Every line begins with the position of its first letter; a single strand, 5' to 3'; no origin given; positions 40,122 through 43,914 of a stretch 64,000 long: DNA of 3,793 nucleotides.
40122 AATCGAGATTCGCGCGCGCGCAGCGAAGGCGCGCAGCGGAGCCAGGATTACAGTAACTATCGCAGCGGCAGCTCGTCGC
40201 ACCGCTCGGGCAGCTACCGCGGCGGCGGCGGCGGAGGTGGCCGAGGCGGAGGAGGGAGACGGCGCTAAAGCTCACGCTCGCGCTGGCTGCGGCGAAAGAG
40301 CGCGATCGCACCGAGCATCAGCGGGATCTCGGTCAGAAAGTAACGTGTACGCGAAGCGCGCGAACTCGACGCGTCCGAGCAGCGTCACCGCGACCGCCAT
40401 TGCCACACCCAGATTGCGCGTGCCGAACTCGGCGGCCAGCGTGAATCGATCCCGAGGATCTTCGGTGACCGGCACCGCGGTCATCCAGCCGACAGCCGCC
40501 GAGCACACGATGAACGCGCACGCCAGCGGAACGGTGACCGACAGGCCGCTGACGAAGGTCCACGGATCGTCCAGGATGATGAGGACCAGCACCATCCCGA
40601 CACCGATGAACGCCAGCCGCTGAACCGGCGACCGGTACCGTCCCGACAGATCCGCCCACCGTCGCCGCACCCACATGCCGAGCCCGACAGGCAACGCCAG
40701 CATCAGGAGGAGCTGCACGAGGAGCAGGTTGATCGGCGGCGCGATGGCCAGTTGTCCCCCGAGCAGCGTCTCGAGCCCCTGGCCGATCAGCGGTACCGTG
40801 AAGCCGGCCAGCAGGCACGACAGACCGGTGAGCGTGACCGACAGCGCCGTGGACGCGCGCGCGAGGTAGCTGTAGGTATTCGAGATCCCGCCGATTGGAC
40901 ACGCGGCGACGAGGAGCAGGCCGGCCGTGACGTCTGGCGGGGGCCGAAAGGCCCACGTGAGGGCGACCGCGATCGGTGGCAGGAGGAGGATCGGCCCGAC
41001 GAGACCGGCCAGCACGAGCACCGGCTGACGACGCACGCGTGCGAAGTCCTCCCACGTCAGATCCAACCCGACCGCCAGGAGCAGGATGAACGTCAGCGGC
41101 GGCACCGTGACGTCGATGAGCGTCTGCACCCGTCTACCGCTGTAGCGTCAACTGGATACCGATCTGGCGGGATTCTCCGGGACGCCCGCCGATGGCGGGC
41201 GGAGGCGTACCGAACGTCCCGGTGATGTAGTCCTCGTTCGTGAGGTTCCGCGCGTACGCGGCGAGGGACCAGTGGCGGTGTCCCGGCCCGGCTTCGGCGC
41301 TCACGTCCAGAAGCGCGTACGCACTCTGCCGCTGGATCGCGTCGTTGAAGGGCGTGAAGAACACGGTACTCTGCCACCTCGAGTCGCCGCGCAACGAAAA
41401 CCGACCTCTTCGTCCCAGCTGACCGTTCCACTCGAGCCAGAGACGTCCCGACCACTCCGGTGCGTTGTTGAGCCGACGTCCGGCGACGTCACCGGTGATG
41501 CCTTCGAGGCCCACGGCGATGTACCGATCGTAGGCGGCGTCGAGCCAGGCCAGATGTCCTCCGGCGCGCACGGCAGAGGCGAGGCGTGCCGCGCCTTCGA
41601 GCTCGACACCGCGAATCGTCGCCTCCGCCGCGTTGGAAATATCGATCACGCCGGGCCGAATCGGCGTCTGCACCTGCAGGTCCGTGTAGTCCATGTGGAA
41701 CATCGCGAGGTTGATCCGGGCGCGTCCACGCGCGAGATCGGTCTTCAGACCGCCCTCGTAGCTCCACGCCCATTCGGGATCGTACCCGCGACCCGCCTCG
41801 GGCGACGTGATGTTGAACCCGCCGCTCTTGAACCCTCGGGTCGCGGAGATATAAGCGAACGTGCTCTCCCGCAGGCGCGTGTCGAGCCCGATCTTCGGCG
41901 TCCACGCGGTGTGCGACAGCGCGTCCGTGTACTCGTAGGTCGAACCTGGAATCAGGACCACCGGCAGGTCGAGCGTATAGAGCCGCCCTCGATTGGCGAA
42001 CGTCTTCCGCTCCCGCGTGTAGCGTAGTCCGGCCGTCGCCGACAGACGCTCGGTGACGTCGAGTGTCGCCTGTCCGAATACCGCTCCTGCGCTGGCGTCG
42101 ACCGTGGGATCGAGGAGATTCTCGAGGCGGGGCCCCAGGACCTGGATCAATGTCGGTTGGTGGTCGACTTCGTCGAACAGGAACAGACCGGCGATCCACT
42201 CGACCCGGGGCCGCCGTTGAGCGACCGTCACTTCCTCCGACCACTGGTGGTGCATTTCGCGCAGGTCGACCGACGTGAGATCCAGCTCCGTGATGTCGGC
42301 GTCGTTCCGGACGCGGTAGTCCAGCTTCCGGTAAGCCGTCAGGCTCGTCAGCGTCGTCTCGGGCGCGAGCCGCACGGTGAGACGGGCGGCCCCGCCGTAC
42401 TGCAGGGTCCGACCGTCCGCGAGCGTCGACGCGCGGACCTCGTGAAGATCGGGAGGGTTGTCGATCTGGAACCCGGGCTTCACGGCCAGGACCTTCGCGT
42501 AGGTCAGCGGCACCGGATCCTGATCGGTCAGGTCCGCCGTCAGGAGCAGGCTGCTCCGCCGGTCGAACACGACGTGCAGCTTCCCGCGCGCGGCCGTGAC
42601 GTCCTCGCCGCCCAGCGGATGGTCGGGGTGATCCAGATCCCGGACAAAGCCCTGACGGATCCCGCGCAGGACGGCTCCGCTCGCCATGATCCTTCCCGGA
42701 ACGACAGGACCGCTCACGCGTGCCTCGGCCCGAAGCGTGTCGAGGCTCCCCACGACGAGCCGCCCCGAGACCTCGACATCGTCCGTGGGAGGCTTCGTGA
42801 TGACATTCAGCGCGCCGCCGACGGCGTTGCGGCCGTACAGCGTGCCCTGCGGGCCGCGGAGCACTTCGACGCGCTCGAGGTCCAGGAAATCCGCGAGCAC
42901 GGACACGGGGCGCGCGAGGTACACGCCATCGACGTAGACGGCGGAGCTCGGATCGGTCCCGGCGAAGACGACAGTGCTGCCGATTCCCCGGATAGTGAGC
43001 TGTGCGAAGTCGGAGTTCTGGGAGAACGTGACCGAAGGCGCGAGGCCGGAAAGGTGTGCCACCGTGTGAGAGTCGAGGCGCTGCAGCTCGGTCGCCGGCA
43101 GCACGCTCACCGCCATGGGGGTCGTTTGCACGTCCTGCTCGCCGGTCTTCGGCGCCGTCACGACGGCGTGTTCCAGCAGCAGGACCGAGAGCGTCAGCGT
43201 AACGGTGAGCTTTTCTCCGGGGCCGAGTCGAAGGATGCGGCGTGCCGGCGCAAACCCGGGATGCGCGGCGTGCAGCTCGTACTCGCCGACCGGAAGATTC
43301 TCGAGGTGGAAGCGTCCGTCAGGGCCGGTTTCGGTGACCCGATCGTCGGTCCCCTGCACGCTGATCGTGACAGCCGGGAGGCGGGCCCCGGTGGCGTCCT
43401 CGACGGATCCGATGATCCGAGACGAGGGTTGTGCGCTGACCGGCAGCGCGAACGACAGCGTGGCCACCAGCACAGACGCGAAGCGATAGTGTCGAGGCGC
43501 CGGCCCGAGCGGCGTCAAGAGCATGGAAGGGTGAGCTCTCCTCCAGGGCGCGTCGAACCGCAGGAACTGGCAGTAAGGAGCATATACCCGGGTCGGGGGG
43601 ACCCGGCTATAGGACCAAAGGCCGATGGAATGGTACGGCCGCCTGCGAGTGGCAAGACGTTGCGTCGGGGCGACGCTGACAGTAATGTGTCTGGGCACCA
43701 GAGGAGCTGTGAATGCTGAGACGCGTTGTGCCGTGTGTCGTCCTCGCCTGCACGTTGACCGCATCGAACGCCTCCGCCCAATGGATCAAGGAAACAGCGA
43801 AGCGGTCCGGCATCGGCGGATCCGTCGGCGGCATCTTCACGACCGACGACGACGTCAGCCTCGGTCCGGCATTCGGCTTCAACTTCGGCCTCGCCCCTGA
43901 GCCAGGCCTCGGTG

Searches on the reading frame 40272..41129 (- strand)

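Call 28: search_protein_families(library=pfam, proteins=[window:40272-41129:-], max_evalue=0.01)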
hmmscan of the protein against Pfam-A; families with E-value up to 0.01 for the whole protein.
window:40272-41129:- (285 aa): 1 family
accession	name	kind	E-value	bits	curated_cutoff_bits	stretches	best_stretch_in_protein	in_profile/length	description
PF01758.21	SBF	-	3.1e-25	89.4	24.3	1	12-185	3-181/191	Sodium Bile acid symporter family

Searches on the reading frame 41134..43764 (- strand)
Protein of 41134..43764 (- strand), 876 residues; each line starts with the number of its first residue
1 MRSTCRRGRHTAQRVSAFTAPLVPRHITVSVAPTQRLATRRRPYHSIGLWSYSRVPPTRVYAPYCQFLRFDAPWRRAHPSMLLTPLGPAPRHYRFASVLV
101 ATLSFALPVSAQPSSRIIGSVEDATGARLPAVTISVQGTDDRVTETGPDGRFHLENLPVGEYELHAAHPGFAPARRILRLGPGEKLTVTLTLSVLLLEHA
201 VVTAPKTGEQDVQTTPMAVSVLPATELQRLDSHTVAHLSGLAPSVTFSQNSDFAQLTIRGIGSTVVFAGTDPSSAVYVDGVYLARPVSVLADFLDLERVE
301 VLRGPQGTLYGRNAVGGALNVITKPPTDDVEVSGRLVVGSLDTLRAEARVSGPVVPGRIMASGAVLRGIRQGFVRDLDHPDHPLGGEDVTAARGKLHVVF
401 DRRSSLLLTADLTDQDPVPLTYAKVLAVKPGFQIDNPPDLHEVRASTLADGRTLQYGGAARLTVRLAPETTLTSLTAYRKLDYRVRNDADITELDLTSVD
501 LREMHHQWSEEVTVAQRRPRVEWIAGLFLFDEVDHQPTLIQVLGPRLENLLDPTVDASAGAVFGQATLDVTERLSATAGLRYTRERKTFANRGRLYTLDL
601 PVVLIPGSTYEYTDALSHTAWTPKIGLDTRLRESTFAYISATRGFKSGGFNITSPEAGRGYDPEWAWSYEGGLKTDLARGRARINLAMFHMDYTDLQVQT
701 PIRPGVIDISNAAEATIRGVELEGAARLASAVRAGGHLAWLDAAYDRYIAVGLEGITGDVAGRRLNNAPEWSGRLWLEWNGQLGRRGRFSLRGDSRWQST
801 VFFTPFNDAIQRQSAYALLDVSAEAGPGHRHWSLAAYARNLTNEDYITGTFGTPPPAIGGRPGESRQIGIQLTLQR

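Call 46: search_protein_families(library=pfam, proteins=[window:41134-43764:-], max_evalue=0.001)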
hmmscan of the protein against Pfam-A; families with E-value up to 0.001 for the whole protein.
window:41134-43764:- (876 aa): 4 families
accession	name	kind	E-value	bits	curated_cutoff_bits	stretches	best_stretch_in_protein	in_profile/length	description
PF00593.30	TonB_dep_Rec_b-barrel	-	2.1e-40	140.3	27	1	470-841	78-436/436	TonB dependent receptor-like, beta-barrel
PF07715.20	Plug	-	2.8e-18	66.8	23.9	1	212-318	2-107/107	TonB-dependent Receptor Plug Domain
PF13620.12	CarboxypepD_reg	-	6.3e-16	58.9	32.3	1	117-193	2-82/82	Carboxypeptidase regulatory-like domain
PF13715.12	CarbopepD_reg_2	-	4.9e-08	33.3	32.2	1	119-202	3-88/88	CarboxypepD_reg-like domain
